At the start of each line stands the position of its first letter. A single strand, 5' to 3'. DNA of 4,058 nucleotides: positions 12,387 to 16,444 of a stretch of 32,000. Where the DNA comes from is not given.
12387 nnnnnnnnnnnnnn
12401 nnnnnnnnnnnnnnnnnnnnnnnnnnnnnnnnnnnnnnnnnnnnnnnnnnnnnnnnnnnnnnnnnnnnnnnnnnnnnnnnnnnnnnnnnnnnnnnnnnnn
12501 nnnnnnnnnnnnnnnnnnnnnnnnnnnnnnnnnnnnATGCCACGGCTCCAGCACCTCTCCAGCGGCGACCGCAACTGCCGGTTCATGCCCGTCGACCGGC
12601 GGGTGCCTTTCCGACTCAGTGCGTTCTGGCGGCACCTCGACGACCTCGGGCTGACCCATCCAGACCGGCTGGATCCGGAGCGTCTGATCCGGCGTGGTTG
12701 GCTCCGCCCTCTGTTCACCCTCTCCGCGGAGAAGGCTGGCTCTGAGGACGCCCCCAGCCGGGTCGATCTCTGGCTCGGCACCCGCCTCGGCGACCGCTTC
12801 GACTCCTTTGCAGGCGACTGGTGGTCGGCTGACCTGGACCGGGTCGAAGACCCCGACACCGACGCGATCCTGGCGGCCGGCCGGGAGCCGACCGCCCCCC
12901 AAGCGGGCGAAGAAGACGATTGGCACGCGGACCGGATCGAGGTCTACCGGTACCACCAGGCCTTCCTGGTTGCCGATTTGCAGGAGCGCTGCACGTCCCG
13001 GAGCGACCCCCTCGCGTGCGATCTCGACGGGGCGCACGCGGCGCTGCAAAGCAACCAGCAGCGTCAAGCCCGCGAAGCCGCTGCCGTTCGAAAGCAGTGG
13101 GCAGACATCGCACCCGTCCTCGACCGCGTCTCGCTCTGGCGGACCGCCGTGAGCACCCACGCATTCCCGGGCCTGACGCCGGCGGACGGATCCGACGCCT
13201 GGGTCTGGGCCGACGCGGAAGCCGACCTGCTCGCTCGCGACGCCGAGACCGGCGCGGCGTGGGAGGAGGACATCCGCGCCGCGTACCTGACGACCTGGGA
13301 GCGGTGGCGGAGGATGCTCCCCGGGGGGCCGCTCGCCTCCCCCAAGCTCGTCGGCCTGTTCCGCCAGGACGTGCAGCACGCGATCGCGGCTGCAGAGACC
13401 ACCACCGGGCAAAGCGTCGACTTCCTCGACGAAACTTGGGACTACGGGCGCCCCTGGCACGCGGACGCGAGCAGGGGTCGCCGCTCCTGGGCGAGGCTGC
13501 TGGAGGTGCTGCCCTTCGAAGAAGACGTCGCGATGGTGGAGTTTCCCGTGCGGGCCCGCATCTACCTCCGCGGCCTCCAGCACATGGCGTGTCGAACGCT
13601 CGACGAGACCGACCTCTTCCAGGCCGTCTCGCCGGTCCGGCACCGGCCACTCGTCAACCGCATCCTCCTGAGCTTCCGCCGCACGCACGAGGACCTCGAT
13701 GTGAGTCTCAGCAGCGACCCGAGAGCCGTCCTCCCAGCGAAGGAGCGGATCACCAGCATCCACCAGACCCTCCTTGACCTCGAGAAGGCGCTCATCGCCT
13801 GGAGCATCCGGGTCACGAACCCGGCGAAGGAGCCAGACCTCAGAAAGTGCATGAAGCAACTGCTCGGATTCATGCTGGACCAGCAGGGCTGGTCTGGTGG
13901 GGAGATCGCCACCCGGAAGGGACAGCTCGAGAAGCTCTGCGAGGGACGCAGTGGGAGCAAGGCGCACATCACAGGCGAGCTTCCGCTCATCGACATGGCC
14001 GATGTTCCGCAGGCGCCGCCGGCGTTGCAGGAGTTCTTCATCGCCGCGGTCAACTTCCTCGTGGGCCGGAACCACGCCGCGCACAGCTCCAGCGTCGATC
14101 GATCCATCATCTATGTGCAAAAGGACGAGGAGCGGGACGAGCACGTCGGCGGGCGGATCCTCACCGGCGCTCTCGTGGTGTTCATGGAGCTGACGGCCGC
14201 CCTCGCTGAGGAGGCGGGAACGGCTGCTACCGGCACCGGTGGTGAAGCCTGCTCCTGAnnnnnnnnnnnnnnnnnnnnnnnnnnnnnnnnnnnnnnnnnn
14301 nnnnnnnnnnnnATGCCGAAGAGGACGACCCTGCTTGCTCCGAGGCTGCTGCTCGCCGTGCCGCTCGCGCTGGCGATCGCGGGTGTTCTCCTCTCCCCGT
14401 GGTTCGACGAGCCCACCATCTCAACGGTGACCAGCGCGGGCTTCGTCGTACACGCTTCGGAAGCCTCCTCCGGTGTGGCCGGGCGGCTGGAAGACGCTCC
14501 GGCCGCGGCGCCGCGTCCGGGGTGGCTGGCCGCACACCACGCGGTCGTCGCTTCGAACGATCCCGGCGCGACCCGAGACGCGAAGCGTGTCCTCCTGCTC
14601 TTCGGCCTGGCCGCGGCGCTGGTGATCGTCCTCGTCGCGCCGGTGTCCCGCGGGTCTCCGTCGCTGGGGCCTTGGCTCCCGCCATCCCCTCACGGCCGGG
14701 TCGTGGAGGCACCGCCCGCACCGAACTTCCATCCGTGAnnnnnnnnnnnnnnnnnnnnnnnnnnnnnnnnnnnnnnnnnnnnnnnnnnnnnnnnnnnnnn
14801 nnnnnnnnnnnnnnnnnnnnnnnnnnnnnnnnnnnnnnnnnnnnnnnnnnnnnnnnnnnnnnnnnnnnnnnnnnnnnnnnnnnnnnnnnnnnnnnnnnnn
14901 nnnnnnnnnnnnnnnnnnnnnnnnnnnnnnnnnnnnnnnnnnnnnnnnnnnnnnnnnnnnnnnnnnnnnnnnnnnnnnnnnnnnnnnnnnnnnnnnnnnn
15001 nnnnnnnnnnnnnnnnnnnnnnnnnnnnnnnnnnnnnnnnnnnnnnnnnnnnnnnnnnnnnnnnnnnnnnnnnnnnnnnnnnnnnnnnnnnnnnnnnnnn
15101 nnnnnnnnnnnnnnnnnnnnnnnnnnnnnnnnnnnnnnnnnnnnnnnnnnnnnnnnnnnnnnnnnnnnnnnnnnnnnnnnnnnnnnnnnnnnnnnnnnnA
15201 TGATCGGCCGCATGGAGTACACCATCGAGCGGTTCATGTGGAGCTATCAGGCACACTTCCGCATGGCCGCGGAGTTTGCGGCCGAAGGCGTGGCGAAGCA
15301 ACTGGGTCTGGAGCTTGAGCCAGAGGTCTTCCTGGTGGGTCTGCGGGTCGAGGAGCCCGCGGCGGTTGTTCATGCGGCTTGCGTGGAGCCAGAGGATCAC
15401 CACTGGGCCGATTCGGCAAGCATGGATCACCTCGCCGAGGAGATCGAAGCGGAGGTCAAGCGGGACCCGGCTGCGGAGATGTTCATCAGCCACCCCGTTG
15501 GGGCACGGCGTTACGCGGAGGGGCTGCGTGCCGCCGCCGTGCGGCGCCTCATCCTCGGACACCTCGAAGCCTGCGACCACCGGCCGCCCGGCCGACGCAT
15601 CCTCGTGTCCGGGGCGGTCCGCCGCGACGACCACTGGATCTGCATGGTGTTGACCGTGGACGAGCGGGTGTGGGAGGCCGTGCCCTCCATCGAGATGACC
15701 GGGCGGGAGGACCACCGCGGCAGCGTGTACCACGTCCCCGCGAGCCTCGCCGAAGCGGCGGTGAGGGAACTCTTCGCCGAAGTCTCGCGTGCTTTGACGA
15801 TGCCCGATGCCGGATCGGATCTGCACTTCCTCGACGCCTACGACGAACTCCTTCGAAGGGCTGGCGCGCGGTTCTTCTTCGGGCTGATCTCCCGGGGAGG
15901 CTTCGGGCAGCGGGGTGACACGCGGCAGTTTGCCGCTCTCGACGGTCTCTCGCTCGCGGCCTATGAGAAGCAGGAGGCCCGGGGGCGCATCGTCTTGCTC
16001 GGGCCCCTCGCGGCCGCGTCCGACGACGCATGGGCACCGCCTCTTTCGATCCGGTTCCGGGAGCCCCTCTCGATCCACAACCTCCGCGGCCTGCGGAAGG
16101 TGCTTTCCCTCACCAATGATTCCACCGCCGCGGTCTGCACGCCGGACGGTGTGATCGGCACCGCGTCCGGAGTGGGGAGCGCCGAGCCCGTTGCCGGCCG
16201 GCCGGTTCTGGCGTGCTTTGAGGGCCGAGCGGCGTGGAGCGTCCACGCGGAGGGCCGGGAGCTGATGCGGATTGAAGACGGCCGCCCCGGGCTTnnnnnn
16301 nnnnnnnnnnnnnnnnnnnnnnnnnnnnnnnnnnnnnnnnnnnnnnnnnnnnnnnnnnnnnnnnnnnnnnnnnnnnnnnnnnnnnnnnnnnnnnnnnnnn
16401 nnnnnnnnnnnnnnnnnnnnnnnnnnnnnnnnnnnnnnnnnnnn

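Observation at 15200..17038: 617-aa protein with a divergent diadenylate-cyclase-like (DAC/DisA_N) C-terminal domain in an accessory cassette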

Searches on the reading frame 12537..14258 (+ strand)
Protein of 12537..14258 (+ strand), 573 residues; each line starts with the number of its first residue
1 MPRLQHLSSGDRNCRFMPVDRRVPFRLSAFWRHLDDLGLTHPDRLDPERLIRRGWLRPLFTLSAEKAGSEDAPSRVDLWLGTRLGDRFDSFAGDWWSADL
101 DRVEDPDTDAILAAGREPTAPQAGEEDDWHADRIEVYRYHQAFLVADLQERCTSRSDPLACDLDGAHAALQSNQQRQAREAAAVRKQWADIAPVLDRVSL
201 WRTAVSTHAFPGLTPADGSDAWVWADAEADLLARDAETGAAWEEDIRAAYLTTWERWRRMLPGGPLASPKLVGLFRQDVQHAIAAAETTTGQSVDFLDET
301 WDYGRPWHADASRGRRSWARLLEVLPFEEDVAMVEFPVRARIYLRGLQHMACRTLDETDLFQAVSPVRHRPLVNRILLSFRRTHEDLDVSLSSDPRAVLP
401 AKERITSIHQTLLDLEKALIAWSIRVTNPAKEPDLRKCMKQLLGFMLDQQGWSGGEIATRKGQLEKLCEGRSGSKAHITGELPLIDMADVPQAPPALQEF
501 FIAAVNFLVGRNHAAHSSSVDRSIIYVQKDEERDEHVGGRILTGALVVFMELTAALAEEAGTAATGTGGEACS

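Call 3: search_protein_families(library=pfam, proteins=[window:12537-14258:+], max_evalue=1)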
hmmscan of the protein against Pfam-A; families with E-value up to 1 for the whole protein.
window:12537-14258:+ (573 aa): 0 families

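Call 4: search_protein_families(library=padloc, proteins=[window:12537-14258:+], max_evalue=1)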
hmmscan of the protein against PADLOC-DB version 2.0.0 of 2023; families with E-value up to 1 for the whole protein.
window:12537-14258:+ (573 aa): 0 families

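Call 5: search_protein_families(library=ncbifam, proteins=[window:12537-14258:+], max_evalue=1)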
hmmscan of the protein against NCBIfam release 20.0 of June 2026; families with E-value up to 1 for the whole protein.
window:12537-14258:+ (573 aa): 0 families

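Call 58: find_homologous_proteins(query=window:12537-14258:+, max_evalue=0.001)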
Query window:12537-14258:+ (573 aa): 2 proteins with E <= 0.001 among 8000 candidates.
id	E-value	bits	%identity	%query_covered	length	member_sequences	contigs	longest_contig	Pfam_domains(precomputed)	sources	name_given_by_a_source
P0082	0.0e+0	1170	91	97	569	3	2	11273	-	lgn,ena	-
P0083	1.2e-143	498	47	96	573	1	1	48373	-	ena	-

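Call 59: find_encoding_contigs(protein=P0083, flank=10000, max_places=2)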
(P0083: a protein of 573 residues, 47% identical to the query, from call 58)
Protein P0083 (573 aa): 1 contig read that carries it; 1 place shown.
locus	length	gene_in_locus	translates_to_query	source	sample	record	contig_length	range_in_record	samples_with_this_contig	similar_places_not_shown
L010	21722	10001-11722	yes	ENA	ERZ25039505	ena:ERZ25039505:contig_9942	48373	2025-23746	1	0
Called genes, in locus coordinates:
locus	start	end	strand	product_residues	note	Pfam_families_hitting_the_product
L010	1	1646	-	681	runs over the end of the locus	PF00122:E1-E2_ATPase, PF00702:Hydrolase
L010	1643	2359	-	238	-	PF01545:Cation_efflux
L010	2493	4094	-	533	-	PF00873:ACR_tran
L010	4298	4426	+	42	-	-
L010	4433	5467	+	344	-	-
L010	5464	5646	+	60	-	-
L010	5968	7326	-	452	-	PF25917:BSH_RND (weak), PF25919:BSH_CusB (weak), PF25973:BSH_CzcB, PF25944:Beta-barrel_RND (faint), PF25954:Beta-barrel_RND_2, PF25967:RND-MFP_C (weak), PF25975:CzcB_C, PF25989:YknX_C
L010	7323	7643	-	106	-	-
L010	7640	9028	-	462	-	PF02321:OEP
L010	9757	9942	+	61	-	-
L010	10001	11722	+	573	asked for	-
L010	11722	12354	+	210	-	PF14163:SieB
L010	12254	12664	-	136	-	-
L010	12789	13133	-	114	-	-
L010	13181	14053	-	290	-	PF04191:PEMT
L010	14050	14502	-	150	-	-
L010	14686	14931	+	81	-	-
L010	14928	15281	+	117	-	-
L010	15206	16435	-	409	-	PF26769:HAMP_PhoQ, PF00512:HisKA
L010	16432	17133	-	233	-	PF00072:Response_reg, PF00486:Trans_reg_C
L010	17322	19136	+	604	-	-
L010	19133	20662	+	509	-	PF01569:PAP2, PF00535:Glycos_transf_2, PF13641:Glyco_tranf_2_3 (weak)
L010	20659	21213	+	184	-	PF07578:LAB_N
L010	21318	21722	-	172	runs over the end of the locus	PF00892:EamA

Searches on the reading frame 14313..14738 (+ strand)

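Call 3: search_protein_families(library=pfam, proteins=[window:14313-14738:+], max_evalue=1)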
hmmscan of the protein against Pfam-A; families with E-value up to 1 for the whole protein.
window:14313-14738:+ (141 aa): 2 families
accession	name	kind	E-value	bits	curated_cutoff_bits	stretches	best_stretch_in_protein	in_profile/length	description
PF13481.12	AAA_25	-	0.05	13.7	27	1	14-79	49-111/195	AAA domain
PF11239.13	DUF3040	-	0.11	13.2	24.7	0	4-46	42-77/84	Protein of unknown function (DUF3040)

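Call 4: search_protein_families(library=padloc, proteins=[window:14313-14738:+], max_evalue=1)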
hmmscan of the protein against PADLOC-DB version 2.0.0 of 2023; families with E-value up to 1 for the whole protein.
window:14313-14738:+ (141 aa): 0 families

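Call 5: search_protein_families(library=ncbifam, proteins=[window:14313-14738:+], max_evalue=1)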
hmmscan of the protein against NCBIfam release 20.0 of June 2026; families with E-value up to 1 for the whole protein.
window:14313-14738:+ (141 aa): 1 family
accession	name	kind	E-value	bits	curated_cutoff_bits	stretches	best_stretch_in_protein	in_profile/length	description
NF041937.1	MXAN_6627.5_fam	equivalog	0.17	12.2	105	0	18-64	5-50/114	MXAN_6627.5 family MYXO-CTERM protein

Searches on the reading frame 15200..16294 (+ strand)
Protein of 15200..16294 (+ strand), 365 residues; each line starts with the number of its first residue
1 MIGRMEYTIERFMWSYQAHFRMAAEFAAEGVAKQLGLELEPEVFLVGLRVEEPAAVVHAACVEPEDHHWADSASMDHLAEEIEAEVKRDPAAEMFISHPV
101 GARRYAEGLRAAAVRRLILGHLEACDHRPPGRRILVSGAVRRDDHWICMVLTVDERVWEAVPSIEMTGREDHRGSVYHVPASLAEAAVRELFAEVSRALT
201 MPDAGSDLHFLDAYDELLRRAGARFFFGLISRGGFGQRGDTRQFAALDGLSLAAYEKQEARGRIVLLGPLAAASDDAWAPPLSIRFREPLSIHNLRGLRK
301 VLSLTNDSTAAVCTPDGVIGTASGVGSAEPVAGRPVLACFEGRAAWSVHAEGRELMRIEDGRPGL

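Call 87: predict_structure(alignment_id=A5)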
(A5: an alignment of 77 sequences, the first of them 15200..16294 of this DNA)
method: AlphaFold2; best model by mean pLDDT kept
length: 365 residues; sequences in the alignment: 77
mean_pLDDT: 91.4   pTM: 0.91
mean pLDDT of the five models: 91.4, 90.5, 90.1, 90.0, 89.9
residues with pLDDT >= 90: 283; 70-90: 56; 50-70: 25; < 50: 1
segments of 3 or more residues with pLDDT < 50: none
pLDDT, mean of each block of 10 residues (from residue 1): 70 95 97 98 97 79 93 95 96 96 97 98 97 98 96 98 89 83 98 97 92 94 95 75 93 90 89 68 95 95 94 94 76 82 96 95 97
secondary structure, 60 per line:
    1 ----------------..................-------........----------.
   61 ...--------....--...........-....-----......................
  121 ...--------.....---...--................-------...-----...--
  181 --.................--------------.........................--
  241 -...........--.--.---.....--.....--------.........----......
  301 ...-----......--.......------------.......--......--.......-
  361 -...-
elements in order: H17-34 E42-49 E60-63 H72-75 H78-88 H90-93 H99-123 E132-136 E140-142 E145-154 H155-160 E168-170 E176-178 H183-199 H214-238 H242-252 E262-266 H269-273 E282-290 H295-303 E309-314 E317-323 E336-342 E345-350 E353-359 E362-364

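Call 89: fold_search(model_id=the predicted structure, library=pdb)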
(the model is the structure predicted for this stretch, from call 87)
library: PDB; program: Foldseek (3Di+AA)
matches with E <= 10: 187; with E <= 0.001: 0
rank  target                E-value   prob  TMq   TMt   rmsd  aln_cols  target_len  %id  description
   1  3j6b_L                1.2e-01  0.08  0.12  0.17  18.8       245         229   14  Structure of the yeast mitochondrial large ribosomal subunit (released 2014-04-09)
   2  6spf_N                1.7e-01  0.09  0.11  0.19  16.5       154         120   18  Pseudomonas aeruginosa 70s ribosome from an aminoglycoside resistant clinical isolate (released 2019-10-23)
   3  6spb_N                1.9e-01  0.08  0.11  0.19  16.3       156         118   17  Pseudomonas aeruginosa 50s ribosome from a clinical isolate with a mutation in uL6 (released 2019-10-16)
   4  9i5t_Q                2.8e-01  0.09  0.11  0.21  16.7       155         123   15  50S subunit of P. gingivalis ribosome with Lefamulin (released 2025-08-20)
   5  4qvr                  3.1e-01  0.13  0.17  0.20  20.4       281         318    8  2.3 Angstrom Crystal Structure of Hypothetical Protein FTT1539c from Francisella tularensis. (released 2014-07-30)
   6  3j7y_O                3.1e-01  0.07  0.11  0.17  17.1       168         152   11  Structure of the large ribosomal subunit from human mitochondria (released 2014-10-15)
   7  9ha4_N                3.3e-01  0.06  0.10  0.19  15.9       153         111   16  Pooled 50S subunit C-CP_(L22)- precursor states supplemented with Api137 (released 2025-01-29)
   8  8uu5_P                3.3e-01  0.05  0.10  0.18  16.3       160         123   11  Cryo-EM structure of the Listeria innocua 70S ribosome (head-swiveled) in complex with pe/E-tRNA (structure I-B) (released 2024-02-28)
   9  6szs_N                3.7e-01  0.07  0.09  0.19  16.6       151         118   12  Release factor-dependent ribosome rescue by BrfA in the Gram-positive bacterium Bacillus subtilis (released 2019-12-04)
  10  5zeb_O                3.7e-01  0.06  0.09  0.18  15.8       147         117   12  M. Smegmatis P/P state 70S ribosome structure (released 2018-09-26)
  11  9hlz_LL               3.7e-01  0.05  0.13  0.17  21.5       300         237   14  Translational activators Aep1, Aep2 and Atp25 in complex with mRNA and the yeast mitochondrial ribosome (released 2025-12-17)
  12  6wru_Z                3.9e-01  0.06  0.10  0.19  16.4       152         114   11  Structure of the 50S subunit of the ribosome from Methicillin Resistant Staphylococcus aureus in complex with an isome (released 2020-06-03)
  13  9qeg_L                4.2e-01  0.05  0.09  0.18  16.2       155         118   14  Cryo-EM structure of the 70S ribosome of a MLSb sensitive S. aureus strain "KES34" in complex with solithromycin (released 2025-06-04)
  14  3wrn                  4.4e-01  0.10  0.16  0.20  15.1       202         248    8  Minute virus of mice non-structural protein-1N-terminal nuclease domain reveals a unique Zn2+ coordination in the active (released 2015-01-21)
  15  6yhs_J                4.4e-01  0.06  0.11  0.18  16.4       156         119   16  Acinetobacter baumannii ribosome-amikacin complex - 50S subunit (released 2020-09-16)
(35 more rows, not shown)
